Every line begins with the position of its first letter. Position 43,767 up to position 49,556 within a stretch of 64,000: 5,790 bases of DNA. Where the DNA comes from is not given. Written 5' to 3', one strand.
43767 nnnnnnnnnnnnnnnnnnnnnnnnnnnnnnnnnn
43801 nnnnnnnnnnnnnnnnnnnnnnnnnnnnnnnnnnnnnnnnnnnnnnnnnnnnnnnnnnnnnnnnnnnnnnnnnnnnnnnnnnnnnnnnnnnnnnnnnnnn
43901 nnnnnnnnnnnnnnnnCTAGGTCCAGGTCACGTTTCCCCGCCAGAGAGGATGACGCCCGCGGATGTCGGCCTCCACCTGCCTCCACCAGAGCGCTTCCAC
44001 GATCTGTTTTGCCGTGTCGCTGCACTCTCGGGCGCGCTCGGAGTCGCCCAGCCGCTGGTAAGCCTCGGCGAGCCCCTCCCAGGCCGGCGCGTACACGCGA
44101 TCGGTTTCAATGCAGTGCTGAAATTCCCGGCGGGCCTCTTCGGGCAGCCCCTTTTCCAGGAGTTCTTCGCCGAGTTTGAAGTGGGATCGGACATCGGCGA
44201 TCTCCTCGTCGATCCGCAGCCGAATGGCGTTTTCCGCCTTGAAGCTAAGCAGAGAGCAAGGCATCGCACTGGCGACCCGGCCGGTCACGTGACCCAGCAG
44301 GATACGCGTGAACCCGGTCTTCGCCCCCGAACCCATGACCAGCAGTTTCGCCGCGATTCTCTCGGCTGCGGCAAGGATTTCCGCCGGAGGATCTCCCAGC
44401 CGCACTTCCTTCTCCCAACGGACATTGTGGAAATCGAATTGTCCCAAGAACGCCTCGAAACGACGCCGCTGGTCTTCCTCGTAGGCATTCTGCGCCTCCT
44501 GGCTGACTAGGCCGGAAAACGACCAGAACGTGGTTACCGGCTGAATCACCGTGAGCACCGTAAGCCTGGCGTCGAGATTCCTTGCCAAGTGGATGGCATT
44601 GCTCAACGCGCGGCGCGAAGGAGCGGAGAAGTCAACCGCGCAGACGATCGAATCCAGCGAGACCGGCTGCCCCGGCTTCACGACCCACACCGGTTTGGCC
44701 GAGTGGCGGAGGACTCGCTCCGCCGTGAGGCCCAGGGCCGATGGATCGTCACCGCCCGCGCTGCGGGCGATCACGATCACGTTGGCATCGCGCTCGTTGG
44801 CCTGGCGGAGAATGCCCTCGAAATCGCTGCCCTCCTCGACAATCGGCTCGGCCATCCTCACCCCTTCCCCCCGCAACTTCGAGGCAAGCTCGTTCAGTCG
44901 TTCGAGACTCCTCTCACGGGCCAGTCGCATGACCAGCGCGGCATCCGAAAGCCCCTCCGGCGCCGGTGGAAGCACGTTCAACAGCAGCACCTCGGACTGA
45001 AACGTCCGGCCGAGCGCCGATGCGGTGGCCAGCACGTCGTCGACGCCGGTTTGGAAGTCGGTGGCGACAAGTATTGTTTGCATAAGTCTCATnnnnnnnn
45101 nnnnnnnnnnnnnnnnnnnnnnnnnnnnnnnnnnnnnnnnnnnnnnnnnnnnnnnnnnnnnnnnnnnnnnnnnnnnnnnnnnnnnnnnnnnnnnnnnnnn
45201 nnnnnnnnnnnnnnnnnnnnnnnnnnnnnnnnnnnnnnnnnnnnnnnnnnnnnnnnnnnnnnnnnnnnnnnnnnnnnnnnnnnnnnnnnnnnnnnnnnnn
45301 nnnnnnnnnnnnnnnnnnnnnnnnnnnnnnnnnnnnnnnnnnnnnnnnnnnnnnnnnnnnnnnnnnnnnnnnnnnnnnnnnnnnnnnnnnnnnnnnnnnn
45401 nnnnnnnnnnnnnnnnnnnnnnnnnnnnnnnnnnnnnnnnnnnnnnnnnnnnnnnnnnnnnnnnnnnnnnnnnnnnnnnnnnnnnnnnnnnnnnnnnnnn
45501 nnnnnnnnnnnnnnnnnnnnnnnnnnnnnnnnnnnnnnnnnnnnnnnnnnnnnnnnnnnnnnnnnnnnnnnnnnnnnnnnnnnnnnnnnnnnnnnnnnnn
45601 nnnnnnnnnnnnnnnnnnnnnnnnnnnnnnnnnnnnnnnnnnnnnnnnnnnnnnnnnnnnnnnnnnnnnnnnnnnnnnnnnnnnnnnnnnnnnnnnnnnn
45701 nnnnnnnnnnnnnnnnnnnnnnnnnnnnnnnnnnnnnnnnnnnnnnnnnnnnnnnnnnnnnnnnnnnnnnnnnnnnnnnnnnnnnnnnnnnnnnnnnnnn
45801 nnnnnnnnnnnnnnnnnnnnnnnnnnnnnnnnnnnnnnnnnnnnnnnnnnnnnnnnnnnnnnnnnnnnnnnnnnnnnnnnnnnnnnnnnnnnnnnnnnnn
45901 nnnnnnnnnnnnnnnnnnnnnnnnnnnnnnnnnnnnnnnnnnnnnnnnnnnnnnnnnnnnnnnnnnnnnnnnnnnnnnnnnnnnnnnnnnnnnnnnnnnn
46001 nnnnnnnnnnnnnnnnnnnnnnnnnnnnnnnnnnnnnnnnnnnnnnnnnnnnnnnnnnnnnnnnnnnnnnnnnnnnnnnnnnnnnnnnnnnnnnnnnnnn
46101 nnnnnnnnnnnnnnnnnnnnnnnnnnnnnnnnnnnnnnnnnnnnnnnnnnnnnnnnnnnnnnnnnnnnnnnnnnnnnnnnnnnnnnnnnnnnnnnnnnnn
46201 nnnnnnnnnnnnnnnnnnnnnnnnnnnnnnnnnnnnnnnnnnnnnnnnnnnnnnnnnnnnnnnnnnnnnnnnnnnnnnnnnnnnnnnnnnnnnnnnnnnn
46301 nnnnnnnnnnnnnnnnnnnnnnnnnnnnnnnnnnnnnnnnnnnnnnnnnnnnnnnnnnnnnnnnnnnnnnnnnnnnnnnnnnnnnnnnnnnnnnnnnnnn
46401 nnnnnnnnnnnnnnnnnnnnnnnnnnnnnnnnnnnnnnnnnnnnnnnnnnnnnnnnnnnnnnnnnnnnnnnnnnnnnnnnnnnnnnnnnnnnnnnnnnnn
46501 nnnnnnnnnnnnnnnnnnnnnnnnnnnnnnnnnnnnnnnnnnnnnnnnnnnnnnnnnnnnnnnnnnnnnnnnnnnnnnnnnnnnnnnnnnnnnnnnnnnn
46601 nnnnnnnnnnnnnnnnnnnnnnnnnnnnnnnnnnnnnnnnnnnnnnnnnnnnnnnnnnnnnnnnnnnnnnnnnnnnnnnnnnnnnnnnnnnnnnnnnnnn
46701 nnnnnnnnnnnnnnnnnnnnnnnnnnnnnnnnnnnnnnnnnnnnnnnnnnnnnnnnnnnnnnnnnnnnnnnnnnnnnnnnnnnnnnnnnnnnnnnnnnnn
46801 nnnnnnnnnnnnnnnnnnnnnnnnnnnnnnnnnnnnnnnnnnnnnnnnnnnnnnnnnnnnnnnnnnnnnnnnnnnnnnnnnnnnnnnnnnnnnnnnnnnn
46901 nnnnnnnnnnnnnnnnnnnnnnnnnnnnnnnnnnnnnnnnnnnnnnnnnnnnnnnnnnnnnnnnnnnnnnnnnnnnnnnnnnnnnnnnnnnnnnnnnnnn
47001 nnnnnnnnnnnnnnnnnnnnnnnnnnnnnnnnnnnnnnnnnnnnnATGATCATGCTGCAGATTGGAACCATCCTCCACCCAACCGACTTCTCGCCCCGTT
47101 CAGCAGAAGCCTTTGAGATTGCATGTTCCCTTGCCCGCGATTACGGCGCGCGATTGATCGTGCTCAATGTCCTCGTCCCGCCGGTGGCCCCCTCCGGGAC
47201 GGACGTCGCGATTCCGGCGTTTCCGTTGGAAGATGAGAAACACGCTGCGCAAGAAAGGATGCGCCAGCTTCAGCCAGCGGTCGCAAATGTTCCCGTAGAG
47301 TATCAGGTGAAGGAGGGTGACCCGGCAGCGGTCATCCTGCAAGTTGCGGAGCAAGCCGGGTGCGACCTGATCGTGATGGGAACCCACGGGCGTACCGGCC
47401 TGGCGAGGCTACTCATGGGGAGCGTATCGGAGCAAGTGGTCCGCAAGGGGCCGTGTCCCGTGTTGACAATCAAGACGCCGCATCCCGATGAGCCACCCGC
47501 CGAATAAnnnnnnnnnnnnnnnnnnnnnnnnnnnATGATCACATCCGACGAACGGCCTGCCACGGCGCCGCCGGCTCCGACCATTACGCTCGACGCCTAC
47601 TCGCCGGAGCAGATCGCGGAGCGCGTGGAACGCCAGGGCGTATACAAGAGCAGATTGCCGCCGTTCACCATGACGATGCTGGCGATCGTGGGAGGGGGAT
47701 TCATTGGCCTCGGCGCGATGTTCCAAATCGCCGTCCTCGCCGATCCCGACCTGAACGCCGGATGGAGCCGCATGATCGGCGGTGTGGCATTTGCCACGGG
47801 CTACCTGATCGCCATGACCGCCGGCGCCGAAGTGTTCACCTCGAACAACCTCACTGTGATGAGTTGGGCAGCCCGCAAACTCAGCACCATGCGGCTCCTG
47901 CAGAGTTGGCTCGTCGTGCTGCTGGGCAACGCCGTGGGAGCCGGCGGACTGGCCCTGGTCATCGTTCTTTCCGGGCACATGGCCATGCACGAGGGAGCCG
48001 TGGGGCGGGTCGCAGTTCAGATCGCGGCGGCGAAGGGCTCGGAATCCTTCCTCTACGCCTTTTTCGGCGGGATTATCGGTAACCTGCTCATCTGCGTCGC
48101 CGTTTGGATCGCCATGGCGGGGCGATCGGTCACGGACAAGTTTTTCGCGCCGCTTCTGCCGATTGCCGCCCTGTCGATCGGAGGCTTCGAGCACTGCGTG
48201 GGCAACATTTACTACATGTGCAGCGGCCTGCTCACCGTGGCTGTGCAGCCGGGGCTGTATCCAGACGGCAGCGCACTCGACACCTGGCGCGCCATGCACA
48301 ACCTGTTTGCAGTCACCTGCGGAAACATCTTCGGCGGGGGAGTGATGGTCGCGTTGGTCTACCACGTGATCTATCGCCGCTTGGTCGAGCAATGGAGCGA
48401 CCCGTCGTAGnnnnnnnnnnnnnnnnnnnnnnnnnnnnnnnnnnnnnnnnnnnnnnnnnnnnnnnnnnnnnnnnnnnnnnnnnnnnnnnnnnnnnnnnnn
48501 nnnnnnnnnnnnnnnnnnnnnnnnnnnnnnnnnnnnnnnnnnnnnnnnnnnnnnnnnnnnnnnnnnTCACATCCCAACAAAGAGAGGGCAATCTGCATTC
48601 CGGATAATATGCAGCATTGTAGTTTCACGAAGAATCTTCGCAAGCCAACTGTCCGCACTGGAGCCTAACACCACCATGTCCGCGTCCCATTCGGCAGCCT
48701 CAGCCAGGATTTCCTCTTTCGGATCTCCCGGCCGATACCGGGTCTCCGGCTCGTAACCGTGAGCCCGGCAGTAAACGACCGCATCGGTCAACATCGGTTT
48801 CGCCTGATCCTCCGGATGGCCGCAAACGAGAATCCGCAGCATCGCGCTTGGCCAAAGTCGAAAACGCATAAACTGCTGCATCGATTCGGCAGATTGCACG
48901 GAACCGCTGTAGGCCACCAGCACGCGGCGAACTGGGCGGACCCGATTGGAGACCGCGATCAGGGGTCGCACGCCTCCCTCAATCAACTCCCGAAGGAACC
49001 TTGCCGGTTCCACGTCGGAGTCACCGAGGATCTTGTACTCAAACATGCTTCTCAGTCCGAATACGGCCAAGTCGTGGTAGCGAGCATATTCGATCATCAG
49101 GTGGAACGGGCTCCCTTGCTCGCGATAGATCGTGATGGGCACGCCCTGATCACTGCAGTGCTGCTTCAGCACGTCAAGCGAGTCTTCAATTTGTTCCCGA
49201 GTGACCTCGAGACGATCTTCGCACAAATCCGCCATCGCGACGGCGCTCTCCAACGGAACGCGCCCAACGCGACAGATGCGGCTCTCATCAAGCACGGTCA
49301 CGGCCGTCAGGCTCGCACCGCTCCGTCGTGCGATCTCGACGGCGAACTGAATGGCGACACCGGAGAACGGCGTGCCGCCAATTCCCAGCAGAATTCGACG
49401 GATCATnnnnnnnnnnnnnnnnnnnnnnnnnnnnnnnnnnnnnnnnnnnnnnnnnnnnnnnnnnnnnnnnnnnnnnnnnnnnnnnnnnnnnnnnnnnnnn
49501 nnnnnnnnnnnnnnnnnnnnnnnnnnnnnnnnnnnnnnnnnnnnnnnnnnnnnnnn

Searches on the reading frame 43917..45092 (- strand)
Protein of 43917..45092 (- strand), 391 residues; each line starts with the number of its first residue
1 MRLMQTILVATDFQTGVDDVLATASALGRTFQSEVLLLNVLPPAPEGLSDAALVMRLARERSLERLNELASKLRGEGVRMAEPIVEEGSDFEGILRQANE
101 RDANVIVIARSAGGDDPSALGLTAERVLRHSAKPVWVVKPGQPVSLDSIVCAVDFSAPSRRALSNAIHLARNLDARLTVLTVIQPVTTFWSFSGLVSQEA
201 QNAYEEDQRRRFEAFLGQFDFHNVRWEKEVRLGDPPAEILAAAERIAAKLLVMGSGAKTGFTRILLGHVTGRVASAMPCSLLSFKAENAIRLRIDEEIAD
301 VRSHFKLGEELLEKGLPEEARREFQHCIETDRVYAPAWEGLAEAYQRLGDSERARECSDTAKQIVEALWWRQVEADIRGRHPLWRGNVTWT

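Call 8: search_protein_families(library=pfam, max_evalue=0.01, proteins=[window:43917-45092:-])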
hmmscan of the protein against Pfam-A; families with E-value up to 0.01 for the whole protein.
window:43917-45092:- (391 aa): 8 families
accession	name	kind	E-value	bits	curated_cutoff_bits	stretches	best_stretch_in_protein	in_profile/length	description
PF00582.32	Usp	-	2.8e-45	154.8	24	2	148-282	4-138/141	Universal stress protein family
PF13181.12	TPR_8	-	1.6e-06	28.3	25.7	0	335-361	1-27/34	Tetratricopeptide repeat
PF07719.23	TPR_2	-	4.1e-06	26.9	27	0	335-357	1-23/34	Tetratricopeptide repeat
PF13431.12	TPR_17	-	2e-05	24.9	24.4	1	324-356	2-34/34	Tetratricopeptide repeat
PF13424.12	TPR_12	-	3.1e-05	24.5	30.1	0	336-367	4-35/77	Tetratricopeptide repeat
PF14559.12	TPR_19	-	0.00074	20.2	25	1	311-357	1-47/68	Tetratricopeptide repeat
PF00515.34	TPR_1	-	0.0039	17.4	27.8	0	335-357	1-23/34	Tetratricopeptide repeat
PF13432.12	TPR_16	-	0.0086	16.9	32.7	0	306-356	2-52/65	Tetratricopeptide repeat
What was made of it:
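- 43917..45092 (-): Tandem universal stress protein (two Usp domains) with a C-terminal TPR; immediately upstream of the operon and possibly co-transcribed with it. Pfam PF00582, two stretches, E=2.8e-45, plus TPR families (call 8).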

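Call 9: search_protein_families(library=ncbifam, max_evalue=0.01, proteins=[window:43917-45092:-])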
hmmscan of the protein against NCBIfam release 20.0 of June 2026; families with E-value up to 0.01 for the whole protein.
window:43917-45092:- (391 aa): 7 families
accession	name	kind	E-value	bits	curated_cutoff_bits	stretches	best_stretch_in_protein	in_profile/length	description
NF008380.0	PRK11175.1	equivalog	4.7e-13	48.8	227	1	63-288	69-303/313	universal stress protein UspE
NF011581.0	PRK15005.1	equivalog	1.7e-12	47.8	166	2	159-282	17-141/144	universal stress protein UspF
NF012000.0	PRK15456.1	equivalog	4.6e-06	26.7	189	0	63-139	67-142/142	universal stress protein UspG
TIGR02521.1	type_IV_pilW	equivalog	6.6e-06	25.8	154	1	299-356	29-86/234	type IV pilus biogenesis/stability protein PilW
NF040561.1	PrimPol_Msp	equivalog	0.00043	19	200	1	293-367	17-94/515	CRISPR-associated primase-polymerase type A1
NF033920.0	C39_PA2778_fam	equivalog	0.00067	19.1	150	1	301-364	190-253/255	PA2778 family cysteine peptidase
NF007512.0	PRK10116.1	equivalog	0.0045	17.1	167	0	146-263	3-118/142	universal stress protein UspC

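Call 67: list_cluster_members(proteins=[P0001, window:43917-45092:-, window:15841-17577:+])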
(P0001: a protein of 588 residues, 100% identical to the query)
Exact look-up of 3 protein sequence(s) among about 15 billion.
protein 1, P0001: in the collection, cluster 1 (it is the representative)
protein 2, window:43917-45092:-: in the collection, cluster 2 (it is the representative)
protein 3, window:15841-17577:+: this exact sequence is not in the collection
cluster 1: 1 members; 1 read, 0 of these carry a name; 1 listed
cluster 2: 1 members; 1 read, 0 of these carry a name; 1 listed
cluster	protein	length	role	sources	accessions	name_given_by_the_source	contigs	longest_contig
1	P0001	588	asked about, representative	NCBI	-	-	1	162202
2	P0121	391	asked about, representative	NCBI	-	-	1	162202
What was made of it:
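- Tried and rejected: The cluster look-up gave no name or organism (call 67).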

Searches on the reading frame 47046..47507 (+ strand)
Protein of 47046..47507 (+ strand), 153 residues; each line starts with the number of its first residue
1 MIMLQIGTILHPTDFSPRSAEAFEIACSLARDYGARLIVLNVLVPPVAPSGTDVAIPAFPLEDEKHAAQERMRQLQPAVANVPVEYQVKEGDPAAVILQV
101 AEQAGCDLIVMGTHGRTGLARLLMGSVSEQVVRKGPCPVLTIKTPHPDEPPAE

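Call 14: search_protein_families(library=pfam, max_evalue=0.001, proteins=[window:47046-47507:+])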
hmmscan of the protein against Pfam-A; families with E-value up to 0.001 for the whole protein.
window:47046-47507:+ (153 aa): 1 family
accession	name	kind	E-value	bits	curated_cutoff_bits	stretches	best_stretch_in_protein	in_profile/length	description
PF00582.32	Usp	-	9.6e-37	127.1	24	1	8-143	4-141/141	Universal stress protein family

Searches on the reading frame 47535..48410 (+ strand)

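Call 42: search_protein_families(library=pfam, max_evalue=0.00001, proteins=[window:47535-48410:+])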
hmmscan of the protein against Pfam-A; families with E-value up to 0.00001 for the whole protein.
window:47535-48410:+ (291 aa): 1 family
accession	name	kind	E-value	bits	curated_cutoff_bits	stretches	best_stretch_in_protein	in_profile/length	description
PF01226.23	Form_Nir_trans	-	7.5e-56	189.6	34.6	1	26-277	1-239/240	Formate/nitrite transporter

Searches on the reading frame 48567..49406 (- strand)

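Call 42: search_protein_families(library=pfam, max_evalue=0.00001, proteins=[window:48567-49406:-])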
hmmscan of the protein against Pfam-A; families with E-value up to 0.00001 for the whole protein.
window:48567-49406:- (279 aa): 1 family
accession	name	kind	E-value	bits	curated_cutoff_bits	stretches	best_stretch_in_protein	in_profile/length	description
PF00582.32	Usp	-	2.9e-25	89.9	24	2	210-277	72-139/141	Universal stress protein family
